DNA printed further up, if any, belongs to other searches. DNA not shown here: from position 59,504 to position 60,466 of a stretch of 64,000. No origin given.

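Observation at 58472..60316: Divergent HD-Pnk (phosphoesterase-kinase) and RNA ligase pair: a putative RNA end-healing and sealing repair cassette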

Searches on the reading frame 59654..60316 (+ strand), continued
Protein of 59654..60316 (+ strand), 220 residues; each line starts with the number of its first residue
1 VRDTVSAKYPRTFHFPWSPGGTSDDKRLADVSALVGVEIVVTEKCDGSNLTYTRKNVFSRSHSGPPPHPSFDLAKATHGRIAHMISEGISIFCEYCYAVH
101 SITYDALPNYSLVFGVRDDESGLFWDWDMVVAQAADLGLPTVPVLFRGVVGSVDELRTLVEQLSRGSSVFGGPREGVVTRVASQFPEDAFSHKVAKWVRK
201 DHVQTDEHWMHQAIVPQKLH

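Call 54: search_protein_families(library=pfam, proteins=[L027:6004-7674:+, L027:7677-10565:+, L043:5027-5989:+, L033:4606-5622:+, L023:5423-6019:+, L023:6659-7630:+, L025:5552-5935:+, L025:6685-7428:+, L055:7796-8665:+, L043:6768-7841:+], max_evalue=0.001)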
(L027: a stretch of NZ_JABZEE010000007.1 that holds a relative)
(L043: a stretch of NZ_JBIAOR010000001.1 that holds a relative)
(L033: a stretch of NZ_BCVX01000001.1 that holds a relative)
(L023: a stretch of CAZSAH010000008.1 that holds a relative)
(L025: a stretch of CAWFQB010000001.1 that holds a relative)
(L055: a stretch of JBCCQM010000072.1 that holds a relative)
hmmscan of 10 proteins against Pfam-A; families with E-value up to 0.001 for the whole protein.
L027:6004-7674:+ (556 aa): 2 families
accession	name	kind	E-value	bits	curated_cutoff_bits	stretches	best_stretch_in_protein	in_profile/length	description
PF09414.15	RNA_ligase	-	4.3e-35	121.8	27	1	33-189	1-171/171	RNA ligase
PF13671.12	AAA_33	-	8e-20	72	27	1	407-535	1-143/143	AAA domain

L027:7677-10565:+ (962 aa): 5 families
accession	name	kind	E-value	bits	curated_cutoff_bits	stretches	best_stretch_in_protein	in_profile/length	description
PF13563.12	2_5_RNA_ligase2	-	2.1e-33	115.9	27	1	387-534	1-151/152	2'-5' RNA ligase superfamily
PF03372.29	Exo_endo_phos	-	7.3e-19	68.8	24.5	1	122-355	1-225/225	Endonuclease/Exonuclease/phosphatase family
PF04457.17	MJ1316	-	9.9e-19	68.3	26.3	1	1-65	1-75/75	MJ1316 RNA cyclic group end recognition domain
PF04928.22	PAP_central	-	5.1e-09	36.5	27.1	1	730-856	2-132/146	Poly(A) polymerase central domain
PF02834.22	LigT_PEase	-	6.9e-06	26.6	23.3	0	469-530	8-78/87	LigT like Phosphoesterase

L043:5027-5989:+ (320 aa): 6 families
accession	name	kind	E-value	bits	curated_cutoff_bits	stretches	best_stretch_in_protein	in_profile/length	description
PF13671.12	AAA_33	-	3.5e-25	89.4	27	1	5-133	1-142/143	AAA domain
PF08433.16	KTI12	-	3e-10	40.5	22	1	5-142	3-148/271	Chromatin associated protein KTI12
PF13238.12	AAA_18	-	3e-07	31.4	29.4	1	6-116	1-112/128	AAA domain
PF01966.28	HD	-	7.8e-06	26.6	22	1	206-288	8-90/116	HD domain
PF01443.25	Viral_helicase1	-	0.00068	19.9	21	0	6-75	1-66/228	Viral superfamily 1 RNA helicase core domain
PF13479.12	AAA_24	-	0.00074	19.9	27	0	3-76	2-72/195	AAA domain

L033:4606-5622:+ (338 aa): 5 families
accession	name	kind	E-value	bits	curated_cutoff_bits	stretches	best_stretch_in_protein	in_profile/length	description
PF13671.12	AAA_33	-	7.8e-24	85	27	1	23-152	1-143/143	AAA domain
PF08433.16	KTI12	-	1.6e-11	44.7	22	1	23-160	3-148/271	Chromatin associated protein KTI12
PF01966.28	HD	-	9.1e-07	29.6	22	1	220-303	7-87/116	HD domain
PF13207.12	AAA_17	-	0.0002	22.1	27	1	27-109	1-82/136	AAA domain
PF01591.24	6PF2K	-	0.00034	20.5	27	0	17-102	9-112/223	6-phosphofructo-2-kinase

L023:5423-6019:+ (198 aa): 0 families

L023:6659-7630:+ (323 aa): 2 families
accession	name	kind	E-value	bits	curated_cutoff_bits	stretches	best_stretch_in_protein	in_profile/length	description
PF04055.27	Radical_SAM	-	1.7e-11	45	29.5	1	12-153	3-139/166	Radical SAM superfamily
PF13186.11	SPASM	-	2.3e-08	34.6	21.5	1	228-295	1-66/67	Iron-sulfur cluster-binding domain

L025:5552-5935:+ (127 aa): 1 family
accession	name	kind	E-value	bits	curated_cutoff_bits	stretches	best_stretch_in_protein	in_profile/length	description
PF21247.3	Fic-like_C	-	2.6e-16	59.7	27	1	55-115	3-64/64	Filamentation induced by cAMP protein Fic-like, C-terminal domain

L025:6685-7428:+ (247 aa): 0 families

L055:7796-8665:+ (289 aa): 1 family
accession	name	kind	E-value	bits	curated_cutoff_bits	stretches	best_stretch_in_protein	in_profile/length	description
PF09414.15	RNA_ligase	-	6.4e-27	95.2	27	1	82-263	2-171/171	RNA ligase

L043:6768-7841:+ (357 aa): 1 family
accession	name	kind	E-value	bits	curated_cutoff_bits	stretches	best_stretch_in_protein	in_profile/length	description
PF05076.18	SUFU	-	5.3e-44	150.6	25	1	43-206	1-171/172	Suppressor of fused protein (SUFU)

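Call 64: search_protein_families(library=pfam, proteins=[L031:3613-5631:+, L054:2653-4509:+, L030:4878-5822:+, L030:4406-4846:+, L030:3885-4409:+, L030:7744-8604:+, L028:8047-8745:+, L020:6667-8097:-, L022:6042-7217:+, L018:8495-9346:+], max_evalue=0.001)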
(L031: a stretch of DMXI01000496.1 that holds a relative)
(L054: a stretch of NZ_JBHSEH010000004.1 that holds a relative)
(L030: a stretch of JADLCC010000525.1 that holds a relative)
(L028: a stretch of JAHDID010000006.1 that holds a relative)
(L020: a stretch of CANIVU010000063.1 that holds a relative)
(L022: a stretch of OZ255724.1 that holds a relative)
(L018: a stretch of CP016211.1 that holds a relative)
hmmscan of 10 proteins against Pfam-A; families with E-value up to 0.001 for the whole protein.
L031:3613-5631:+ (672 aa): 7 families
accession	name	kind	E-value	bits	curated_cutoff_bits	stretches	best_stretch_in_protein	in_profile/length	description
PF13426.13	PAS_9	-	6.4e-39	132.8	27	3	320-422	4-103/103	PAS domain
PF02518.31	HATPase_c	-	1.2e-29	103.4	26.4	1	555-663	2-109/111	Histidine kinase-, DNA gyrase B-, and HSP90-like ATPase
PF00989.32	PAS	-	1.2e-28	99.8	22.6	3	318-405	12-100/113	PAS fold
PF00512.31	HisKA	-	2.6e-19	69.4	26.9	1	444-507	2-65/66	His Kinase A (phospho-acceptor) domain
PF08448.16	PAS_4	-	4.6e-17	62.7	23.1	1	318-424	6-109/110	PAS fold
PF13188.13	PAS_8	-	8e-13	48.2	21.8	0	181-227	4-47/65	PAS domain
PF08447.18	PAS_3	-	8.6e-12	45.6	25.6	1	330-407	2-80/89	PAS fold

L054:2653-4509:+ (618 aa): 4 families
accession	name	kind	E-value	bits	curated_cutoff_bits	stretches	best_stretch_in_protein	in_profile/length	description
PF02518.31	HATPase_c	-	3.9e-18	66.3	26.4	1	504-610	1-109/111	Histidine kinase-, DNA gyrase B-, and HSP90-like ATPase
PF00512.31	HisKA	-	4.9e-09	36.5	26.9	1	394-460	2-63/66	His Kinase A (phospho-acceptor) domain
PF08448.16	PAS_4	-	1.1e-05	26.1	23.1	1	256-363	1-108/110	PAS fold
PF13188.13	PAS_8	-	0.00088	19.5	21.8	0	253-292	4-43/65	PAS domain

L030:4878-5822:+ (314 aa): 0 families

L030:4406-4846:+ (146 aa): 0 families

L030:3885-4409:+ (174 aa): 0 families

L030:7744-8604:+ (286 aa): 0 families

L028:8047-8745:+ (232 aa): 2 families
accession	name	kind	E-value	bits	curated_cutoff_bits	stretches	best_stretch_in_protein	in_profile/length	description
PF00702.32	Hydrolase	-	4.8e-11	43.8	26.4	1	19-187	1-182/191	haloacid dehalogenase-like hydrolase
PF13419.12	HAD_2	-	2.3e-07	31.5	23.8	1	22-198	1-174/178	Haloacid dehalogenase-like hydrolase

L020:6667-8097:- (476 aa): 5 families
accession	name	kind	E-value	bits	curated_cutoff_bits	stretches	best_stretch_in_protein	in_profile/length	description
PF01053.26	Cys_Met_Meta_PP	-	3.3e-136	454.2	27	1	55-471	2-380/381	Cys/Met metabolism PLP-dependent enzyme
PF01041.23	DegT_DnrJ_EryC1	-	1.2e-10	41.6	19.8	1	107-230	23-146/360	DegT/DnrJ/EryC1/StrS aminotransferase family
PF00155.27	Aminotran_1_2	-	1.7e-07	31.2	19.7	1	111-269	45-234/361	Aminotransferase class I and II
PF00266.25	Aminotran_5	-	2.2e-05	24.1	21.5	1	137-260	76-207/371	Aminotransferase class-V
PF01212.27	Beta_elim_lyase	-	6.2e-05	22.9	27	1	107-230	31-169/288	Beta-eliminating lyase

L022:6042-7217:+ (391 aa): 2 families
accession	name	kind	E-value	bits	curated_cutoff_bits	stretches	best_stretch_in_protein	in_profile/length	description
PF13442.11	Cytochrome_CBB3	-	7.4e-10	39.5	27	1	289-366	4-64/68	Cytochrome C oxidase, cbb3-type, subunit III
PF00034.26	Cytochrom_C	-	8.5e-06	27.4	21.3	1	290-367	3-83/90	Cytochrome c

L018:8495-9346:+ (283 aa): 0 families

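Call 65: search_protein_families(library=pfam, proteins=[P0242, P0279, P0355, P0251, P0261, P0316, P0329, P0343, P0361, P0282], max_evalue=0.0001)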
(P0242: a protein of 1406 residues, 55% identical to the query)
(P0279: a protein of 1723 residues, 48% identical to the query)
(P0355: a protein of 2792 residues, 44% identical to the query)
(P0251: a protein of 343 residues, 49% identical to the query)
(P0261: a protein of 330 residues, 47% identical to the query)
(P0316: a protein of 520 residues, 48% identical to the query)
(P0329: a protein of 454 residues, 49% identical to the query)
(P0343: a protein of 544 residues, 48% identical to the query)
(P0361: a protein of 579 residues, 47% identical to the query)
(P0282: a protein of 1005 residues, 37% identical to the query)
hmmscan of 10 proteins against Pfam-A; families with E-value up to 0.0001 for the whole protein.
P0242 (1406 aa): 1 family
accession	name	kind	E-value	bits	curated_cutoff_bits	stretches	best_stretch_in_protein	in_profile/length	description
PF09414.15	RNA_ligase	-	7.4e-30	104.8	27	1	973-1132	1-171/171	RNA ligase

P0279 (1723 aa): 2 families
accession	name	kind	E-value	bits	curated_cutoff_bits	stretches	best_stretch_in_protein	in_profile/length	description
PF09414.15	RNA_ligase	-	1.1e-32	114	27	1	66-222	2-171/171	RNA ligase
PF12294.13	DUF3626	-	2.6e-09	37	27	1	1521-1708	18-216/301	Protein of unknown function (DUF3626)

P0355 (2792 aa): 5 families
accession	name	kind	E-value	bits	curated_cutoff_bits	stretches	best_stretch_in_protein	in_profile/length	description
PF09414.15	RNA_ligase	-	2.6e-33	116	27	1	38-189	2-171/171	RNA ligase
PF01028.25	Topoisom_I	-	2e-24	86.7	23.7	1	1823-2021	9-199/228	Eukaryotic DNA topoisomerase I, catalytic core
PF01743.26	PolyA_pol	-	2.7e-15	57.3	23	1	326-477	1-124/126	Poly A polymerase head domain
PF10307.15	HAD_SAK_1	-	1.3e-07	32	25.6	1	818-947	28-165/203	HAD domain family 1 in Swiss Army Knife RNA repair proteins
PF13563.12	2_5_RNA_ligase2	-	1.4e-05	25.6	27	1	1044-1147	24-122/152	2'-5' RNA ligase superfamily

P0251 (343 aa): 1 family
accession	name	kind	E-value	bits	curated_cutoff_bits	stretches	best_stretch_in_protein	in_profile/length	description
PF09414.15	RNA_ligase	-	5.8e-25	88.8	27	1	161-321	2-171/171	RNA ligase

P0261 (330 aa): 1 family
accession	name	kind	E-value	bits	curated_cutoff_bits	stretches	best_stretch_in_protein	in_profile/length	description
PF09414.15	RNA_ligase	-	3.1e-29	102.7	27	1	146-302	2-170/171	RNA ligase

P0316 (520 aa): 1 family
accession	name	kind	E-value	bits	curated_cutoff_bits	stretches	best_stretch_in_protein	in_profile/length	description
PF09414.15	RNA_ligase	-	6.1e-33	114.8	27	1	342-495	2-171/171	RNA ligase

P0329 (454 aa): 1 family
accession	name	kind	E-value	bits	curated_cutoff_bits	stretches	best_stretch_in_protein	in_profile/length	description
PF09414.15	RNA_ligase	-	3.2e-34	119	27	1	33-183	1-171/171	RNA ligase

P0343 (544 aa): 2 families
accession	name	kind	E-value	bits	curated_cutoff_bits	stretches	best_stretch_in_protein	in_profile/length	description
PF09414.15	RNA_ligase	-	3.6e-28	99.3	27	1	34-183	1-171/171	RNA ligase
PF13671.12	AAA_33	-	1.3e-13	51.9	27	1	408-524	1-139/143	AAA domain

P0361 (579 aa): 2 families
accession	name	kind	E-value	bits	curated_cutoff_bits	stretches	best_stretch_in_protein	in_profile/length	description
PF09414.15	RNA_ligase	-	2.4e-31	109.6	27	1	33-183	1-171/171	RNA ligase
PF13671.12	AAA_33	-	7.3e-19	68.9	27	1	413-543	1-143/143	AAA domain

P0282 (1005 aa): 4 families
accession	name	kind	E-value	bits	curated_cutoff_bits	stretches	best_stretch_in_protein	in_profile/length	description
PF09414.15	RNA_ligase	-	1.6e-52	178.6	27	2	811-978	2-171/171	RNA ligase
PF13671.12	AAA_33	-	7.3e-13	49.5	27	1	607-714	1-123/143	AAA domain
PF05773.27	RWD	-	1.2e-05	25.9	22.8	1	6-102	1-111/112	RWD domain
PF08433.16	KTI12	-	2e-05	24.7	22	1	607-647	3-44/271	Chromatin associated protein KTI12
